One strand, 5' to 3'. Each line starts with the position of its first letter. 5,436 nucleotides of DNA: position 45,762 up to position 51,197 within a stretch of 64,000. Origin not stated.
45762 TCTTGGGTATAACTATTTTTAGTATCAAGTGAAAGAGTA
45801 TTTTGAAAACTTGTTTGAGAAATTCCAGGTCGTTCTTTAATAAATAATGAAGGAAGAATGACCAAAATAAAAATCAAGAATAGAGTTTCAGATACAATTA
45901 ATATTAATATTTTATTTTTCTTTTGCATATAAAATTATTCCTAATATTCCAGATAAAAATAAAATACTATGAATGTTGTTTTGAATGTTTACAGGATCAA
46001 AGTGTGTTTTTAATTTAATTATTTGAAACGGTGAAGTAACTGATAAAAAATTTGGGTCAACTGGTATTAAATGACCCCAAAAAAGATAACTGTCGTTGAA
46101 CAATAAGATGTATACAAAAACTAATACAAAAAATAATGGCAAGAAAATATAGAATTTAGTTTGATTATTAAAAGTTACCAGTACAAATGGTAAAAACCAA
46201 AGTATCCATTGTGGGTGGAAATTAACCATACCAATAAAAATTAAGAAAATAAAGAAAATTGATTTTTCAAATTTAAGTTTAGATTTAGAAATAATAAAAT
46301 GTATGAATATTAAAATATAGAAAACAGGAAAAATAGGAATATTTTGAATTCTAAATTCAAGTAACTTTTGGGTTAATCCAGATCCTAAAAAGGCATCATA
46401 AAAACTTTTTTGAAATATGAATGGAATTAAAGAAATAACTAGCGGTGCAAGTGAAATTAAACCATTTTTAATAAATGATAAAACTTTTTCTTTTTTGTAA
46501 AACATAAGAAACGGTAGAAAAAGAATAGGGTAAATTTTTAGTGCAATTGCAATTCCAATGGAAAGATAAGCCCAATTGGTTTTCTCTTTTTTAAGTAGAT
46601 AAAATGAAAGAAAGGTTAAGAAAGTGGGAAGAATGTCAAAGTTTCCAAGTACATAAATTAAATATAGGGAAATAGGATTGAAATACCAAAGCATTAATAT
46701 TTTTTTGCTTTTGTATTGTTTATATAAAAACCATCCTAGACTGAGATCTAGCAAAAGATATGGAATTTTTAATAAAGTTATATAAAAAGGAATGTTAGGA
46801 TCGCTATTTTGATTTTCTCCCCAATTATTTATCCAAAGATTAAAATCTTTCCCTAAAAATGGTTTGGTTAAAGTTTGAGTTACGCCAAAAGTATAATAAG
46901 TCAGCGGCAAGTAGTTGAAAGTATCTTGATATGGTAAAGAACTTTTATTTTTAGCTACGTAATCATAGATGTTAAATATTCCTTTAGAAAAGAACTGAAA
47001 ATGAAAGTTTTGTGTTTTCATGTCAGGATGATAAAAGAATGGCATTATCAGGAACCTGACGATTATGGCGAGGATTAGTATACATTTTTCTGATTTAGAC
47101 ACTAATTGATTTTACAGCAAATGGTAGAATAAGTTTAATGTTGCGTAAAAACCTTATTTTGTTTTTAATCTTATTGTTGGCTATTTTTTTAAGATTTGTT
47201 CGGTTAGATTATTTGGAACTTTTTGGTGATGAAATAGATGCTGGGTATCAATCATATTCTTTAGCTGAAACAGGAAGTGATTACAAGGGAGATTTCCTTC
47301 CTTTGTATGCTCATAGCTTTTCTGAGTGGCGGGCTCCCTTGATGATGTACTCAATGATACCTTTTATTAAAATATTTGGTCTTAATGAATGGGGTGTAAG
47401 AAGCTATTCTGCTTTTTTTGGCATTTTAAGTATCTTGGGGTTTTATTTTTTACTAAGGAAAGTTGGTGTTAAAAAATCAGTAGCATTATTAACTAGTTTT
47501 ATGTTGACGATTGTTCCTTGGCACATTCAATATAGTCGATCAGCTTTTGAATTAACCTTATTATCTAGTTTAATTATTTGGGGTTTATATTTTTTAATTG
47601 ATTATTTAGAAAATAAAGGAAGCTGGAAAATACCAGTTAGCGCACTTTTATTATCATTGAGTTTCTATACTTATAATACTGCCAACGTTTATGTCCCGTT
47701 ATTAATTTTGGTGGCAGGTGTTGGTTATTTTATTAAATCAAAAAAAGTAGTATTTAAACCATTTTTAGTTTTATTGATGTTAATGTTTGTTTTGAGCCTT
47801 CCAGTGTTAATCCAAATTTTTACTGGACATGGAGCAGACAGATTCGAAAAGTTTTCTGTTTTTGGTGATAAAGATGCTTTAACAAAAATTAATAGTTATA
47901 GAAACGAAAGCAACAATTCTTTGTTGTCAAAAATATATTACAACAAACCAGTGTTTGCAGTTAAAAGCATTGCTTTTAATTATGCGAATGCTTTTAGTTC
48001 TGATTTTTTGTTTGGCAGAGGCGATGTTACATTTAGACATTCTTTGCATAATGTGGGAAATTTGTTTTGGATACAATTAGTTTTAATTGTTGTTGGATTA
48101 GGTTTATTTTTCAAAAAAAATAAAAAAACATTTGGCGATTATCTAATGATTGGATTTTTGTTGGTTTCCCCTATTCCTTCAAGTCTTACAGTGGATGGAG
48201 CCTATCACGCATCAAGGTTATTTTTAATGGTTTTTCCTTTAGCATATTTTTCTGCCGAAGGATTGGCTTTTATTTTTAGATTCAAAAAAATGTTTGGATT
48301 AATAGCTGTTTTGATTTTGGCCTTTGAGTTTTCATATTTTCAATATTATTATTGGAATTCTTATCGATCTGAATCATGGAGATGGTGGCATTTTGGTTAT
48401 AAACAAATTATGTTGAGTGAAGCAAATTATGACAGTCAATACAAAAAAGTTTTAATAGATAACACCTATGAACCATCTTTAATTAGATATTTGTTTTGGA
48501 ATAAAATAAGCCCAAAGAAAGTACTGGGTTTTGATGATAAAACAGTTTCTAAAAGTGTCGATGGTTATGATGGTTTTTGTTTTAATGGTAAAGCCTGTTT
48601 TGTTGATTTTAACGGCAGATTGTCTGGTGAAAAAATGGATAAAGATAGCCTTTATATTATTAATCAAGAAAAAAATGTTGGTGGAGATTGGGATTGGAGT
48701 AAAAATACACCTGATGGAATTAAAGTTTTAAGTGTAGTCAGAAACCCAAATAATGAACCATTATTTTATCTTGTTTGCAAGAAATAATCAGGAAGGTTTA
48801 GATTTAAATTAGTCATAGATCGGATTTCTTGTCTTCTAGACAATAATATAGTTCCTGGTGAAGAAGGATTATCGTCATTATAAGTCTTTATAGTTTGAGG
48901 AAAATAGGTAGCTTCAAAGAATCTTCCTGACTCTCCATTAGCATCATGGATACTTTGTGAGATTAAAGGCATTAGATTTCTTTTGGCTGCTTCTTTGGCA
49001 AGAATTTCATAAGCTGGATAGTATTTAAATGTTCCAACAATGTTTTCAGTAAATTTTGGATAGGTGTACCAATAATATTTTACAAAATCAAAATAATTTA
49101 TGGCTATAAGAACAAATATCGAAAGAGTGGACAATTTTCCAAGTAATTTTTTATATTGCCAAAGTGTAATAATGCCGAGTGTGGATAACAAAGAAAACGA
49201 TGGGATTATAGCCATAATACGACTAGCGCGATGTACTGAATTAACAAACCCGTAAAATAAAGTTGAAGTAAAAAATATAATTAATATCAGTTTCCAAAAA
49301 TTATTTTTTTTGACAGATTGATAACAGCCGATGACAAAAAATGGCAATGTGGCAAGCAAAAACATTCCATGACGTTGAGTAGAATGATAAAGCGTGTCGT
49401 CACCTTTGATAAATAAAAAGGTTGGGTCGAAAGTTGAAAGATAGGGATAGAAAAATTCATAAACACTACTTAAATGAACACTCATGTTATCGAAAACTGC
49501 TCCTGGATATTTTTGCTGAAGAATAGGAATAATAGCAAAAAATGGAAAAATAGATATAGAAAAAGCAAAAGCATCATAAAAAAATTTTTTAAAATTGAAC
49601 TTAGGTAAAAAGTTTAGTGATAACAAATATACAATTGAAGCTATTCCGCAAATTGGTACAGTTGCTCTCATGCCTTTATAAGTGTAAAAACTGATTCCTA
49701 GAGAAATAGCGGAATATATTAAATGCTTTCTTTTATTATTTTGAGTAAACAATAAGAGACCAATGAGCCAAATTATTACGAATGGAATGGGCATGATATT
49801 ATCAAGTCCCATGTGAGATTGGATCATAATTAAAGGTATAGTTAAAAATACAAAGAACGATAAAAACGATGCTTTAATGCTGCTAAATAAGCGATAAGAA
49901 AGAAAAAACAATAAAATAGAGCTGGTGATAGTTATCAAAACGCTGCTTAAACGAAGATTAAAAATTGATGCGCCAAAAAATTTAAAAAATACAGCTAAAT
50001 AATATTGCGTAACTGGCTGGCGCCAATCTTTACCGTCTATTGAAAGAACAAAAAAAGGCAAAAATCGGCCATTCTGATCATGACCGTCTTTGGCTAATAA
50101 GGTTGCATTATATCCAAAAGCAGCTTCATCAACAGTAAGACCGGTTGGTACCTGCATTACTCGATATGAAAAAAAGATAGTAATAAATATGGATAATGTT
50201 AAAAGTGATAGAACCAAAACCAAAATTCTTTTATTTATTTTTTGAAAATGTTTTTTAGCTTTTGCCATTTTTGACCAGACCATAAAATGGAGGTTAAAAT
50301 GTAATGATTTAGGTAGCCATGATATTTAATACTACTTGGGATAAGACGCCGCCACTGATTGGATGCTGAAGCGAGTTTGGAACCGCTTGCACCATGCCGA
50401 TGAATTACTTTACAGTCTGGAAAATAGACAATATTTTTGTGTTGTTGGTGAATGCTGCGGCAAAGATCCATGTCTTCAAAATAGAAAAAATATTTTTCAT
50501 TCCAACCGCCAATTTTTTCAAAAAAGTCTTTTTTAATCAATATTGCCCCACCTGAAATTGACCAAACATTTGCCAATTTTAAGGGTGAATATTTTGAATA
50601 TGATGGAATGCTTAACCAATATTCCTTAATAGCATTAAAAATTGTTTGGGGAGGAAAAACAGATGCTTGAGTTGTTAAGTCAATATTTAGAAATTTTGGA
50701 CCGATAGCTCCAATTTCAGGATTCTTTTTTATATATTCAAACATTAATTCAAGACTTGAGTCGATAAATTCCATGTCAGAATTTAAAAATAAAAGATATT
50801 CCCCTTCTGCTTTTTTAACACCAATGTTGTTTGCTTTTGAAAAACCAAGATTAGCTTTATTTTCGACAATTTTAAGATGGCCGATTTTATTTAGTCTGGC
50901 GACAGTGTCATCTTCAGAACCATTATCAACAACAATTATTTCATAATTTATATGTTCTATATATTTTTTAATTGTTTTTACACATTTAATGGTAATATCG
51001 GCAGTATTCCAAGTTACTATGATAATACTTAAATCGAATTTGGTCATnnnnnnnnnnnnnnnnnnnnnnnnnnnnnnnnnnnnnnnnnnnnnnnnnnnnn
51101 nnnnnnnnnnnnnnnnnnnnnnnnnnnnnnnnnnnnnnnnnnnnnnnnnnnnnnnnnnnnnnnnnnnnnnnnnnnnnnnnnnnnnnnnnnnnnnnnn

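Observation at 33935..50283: Tandem array of at least eight PMT/ArnT-like (GT39/PMT_2) GT-C glycosyltransferases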

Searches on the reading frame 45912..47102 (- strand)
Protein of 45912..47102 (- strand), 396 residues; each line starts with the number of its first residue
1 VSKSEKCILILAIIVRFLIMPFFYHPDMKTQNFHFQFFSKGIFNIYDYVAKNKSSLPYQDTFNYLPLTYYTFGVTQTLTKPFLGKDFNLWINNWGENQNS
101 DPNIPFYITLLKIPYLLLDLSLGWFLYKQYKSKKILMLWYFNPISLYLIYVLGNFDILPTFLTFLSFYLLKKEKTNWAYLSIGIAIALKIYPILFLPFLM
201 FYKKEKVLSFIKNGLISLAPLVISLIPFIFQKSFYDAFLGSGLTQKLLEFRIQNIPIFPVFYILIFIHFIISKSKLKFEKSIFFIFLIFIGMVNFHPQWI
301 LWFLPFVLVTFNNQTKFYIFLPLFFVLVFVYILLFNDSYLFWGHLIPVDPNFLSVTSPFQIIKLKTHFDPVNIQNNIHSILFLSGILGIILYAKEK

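Call 7: search_protein_families(library=pfam, proteins=[window:45912-47102:-], max_evalue=0.001)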
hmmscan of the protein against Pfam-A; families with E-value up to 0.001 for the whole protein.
window:45912-47102:- (396 aa): 2 families
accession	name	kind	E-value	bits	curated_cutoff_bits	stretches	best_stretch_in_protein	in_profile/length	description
PF09594.16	GT87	-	1.7e-09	38.2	25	1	140-207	61-128/237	Glycosyltransferase family 87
PF05007.19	Mannosyl_trans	-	1.3e-06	28.9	23.4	1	153-211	5-64/259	Mannosyltransferase (PIG-M)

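Call 73: search_protein_families(library=ncbifam, proteins=[window:45912-47102:-], max_evalue=0.00001)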
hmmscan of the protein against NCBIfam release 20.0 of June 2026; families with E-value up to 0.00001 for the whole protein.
window:45912-47102:- (396 aa): 0 families

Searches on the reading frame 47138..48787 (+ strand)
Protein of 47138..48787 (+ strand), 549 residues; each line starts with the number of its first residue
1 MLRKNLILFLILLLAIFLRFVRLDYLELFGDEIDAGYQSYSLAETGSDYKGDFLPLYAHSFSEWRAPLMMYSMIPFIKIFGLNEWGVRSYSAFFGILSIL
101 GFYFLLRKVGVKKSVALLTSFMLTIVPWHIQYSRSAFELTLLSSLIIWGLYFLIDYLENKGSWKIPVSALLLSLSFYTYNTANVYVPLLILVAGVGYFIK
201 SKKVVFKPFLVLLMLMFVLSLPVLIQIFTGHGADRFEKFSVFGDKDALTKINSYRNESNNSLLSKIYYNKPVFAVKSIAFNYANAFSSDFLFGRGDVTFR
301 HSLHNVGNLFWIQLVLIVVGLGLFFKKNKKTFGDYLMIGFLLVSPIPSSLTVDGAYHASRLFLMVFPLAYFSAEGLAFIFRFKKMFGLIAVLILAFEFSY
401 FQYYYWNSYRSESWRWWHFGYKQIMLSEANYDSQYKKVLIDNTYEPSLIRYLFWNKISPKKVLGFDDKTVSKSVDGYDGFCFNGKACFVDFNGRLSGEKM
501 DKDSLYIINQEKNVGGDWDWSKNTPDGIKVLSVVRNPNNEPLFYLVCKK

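Call 4: search_protein_families(library=pfam, proteins=[window:47138-48787:+], max_evalue=0.01)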
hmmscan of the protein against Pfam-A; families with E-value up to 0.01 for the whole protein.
window:47138-48787:+ (549 aa): 2 families
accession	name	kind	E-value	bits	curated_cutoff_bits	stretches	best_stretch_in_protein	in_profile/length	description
PF13231.12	PMT_2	-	9.4e-09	36.1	26.1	1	66-224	3-158/160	Dolichyl-phosphate-mannose-protein mannosyltransferase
PF02366.24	PMT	-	0.00013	22.1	22.7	1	11-175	3-176/245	Dolichyl-phosphate-mannose-protein mannosyltransferase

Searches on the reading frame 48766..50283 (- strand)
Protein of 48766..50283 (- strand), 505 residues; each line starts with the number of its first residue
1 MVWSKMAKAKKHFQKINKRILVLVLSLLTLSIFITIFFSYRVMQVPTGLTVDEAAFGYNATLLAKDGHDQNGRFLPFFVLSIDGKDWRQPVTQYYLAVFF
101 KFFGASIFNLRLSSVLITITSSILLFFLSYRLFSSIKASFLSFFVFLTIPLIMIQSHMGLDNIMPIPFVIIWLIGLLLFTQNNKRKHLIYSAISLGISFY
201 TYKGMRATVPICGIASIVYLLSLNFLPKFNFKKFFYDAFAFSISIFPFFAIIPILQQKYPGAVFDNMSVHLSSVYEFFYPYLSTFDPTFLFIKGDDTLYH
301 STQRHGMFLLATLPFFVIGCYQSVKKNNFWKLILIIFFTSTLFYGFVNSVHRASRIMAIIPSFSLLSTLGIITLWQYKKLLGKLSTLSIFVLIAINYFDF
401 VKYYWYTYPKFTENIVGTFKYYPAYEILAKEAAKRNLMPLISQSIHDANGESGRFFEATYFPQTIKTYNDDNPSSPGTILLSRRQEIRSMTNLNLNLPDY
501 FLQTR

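Call 4: search_protein_families(library=pfam, proteins=[window:48766-50283:-], max_evalue=0.01)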
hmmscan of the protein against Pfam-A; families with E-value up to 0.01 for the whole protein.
window:48766-50283:- (505 aa): 1 family
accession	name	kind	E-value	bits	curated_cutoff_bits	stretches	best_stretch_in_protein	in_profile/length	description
PF13231.12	PMT_2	-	7.7e-10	39.6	26.1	1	90-246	4-154/160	Dolichyl-phosphate-mannose-protein mannosyltransferase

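Call 24: search_protein_families(library=ncbifam, proteins=[window:48766-50283:-], max_evalue=0.001)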
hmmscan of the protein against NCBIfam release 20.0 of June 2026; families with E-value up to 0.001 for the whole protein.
window:48766-50283:- (505 aa): 1 family
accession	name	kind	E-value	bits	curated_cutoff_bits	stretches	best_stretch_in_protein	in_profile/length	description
NF009784.2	PRK13279.1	equivalog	2.8e-07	29.5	567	1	88-212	60-189/539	lipid IV(A) 4-amino-4-deoxy-L-arabinosyltransferase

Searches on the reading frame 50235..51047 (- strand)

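Call 7: search_protein_families(library=pfam, proteins=[window:50235-51047:-], max_evalue=0.001)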
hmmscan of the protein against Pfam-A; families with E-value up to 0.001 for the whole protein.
window:50235-51047:- (270 aa): 5 families
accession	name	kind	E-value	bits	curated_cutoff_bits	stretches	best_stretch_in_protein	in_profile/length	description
PF00535.33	Glycos_transf_2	-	7.8e-29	101.2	23.3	1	7-180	1-168/168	Glycosyl transferase family 2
PF13641.12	Glyco_tranf_2_3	-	2.6e-11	44.4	27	1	6-232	3-224/230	Glycosyltransferase like family 2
PF10111.15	Glyco_tranf_2_2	-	3.6e-10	40.2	27.3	1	23-206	19-206/276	Glycosyltransferase like family 2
PF13712.12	Glyco_tranf_2_5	-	4e-06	27.2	27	1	67-220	39-193/210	Glycosyltransferase like family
PF02709.20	Glyco_transf_7C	-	7.5e-05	22.7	23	1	161-207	16-63/78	N-terminal domain of galactosyltransferase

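Call 73: search_protein_families(library=ncbifam, proteins=[window:50235-51047:-], max_evalue=0.00001)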
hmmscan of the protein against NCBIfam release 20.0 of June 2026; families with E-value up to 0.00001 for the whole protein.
window:50235-51047:- (270 aa): 16 families
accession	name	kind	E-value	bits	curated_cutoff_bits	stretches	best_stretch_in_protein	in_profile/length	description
TIGR03937.1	PgaC_IcaA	equivalog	9e-19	67.7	422.3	1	6-212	47-246/407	poly-beta-1,6-N-acetyl-D-glucosamine synthase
TIGR04283.1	glyco_like_mftF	equivalog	1e-18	67.8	182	1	6-206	1-175/221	TIGR04283 family arsenosugar biosynthesis glycosyltransferase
NF041875.1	EPS_EpsD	equivalog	1.5e-17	64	370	1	6-218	1-208/325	exopolysaccharide biosynthesis glycosyltransferase EpsD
TIGR03965.1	mycofact_glyco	equivalog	8.1e-17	61.2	280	1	6-219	76-283/467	mycofactocin biosynthesis glycosyltransferase MftF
TIGR01556.1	rhamnosyltran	subfamily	2.4e-15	56.5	200.55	1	12-227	2-211/281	rhamnosyltransferase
NF038299.1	EPS_HpsN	equivalog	1.2e-12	47.5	425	1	6-223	3-227/317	hormogonium polysaccharide biosynthesis glycosyltransferase HpsN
NF038302.1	EPS_HpsE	equivalog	3.6e-12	45.9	300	1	5-217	2-223/307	hormogonium polysaccharide biosynthesis glycosyltransferase HpsE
NF047683.1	TeichurnBiosyTuaG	equivalog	2.3e-11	43.8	400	1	5-109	7-114/252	teichuronic acid biosynthesis protein TuaG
NF007482.0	PRK10073.1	equivalog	3.7e-11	42.6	423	1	5-97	7-101/334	glycosyltransferase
TIGR04009.1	wcaE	equivalog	7.2e-11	41.8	369.2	1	6-121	3-122/248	colanic acid biosynthesis glycosyltransferase WcaE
NF050050.1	ProtGlycPglI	equivalog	1.5e-08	34.4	500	1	6-107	4-109/306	GalNAc(5)-diNAcBac-PP-undecaprenol beta-1,3-glucosyltransferase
TIGR03111.1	glyc2_xrt_Gpos1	hypoth_equivalog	1e-07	31.1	363.95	1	6-116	51-166/439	TIGR03111 family XrtG-associated glycosyltransferase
NF007453.0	PRK10018.1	equivalog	1.3e-06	28.3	382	1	6-106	8-111/280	colanic acid biosynthesis glycosyltransferase WcaA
NF047588.1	GlcsyltransPgfSStrep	equivalog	2.3e-06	27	500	1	6-106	3-110/308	glycosyltransferase PgfS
TIGR04017.1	WcaA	equivalog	3.6e-06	26.8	495.75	1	6-106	7-110/279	colanic acid biosynthesis glycosyltransferase WcaA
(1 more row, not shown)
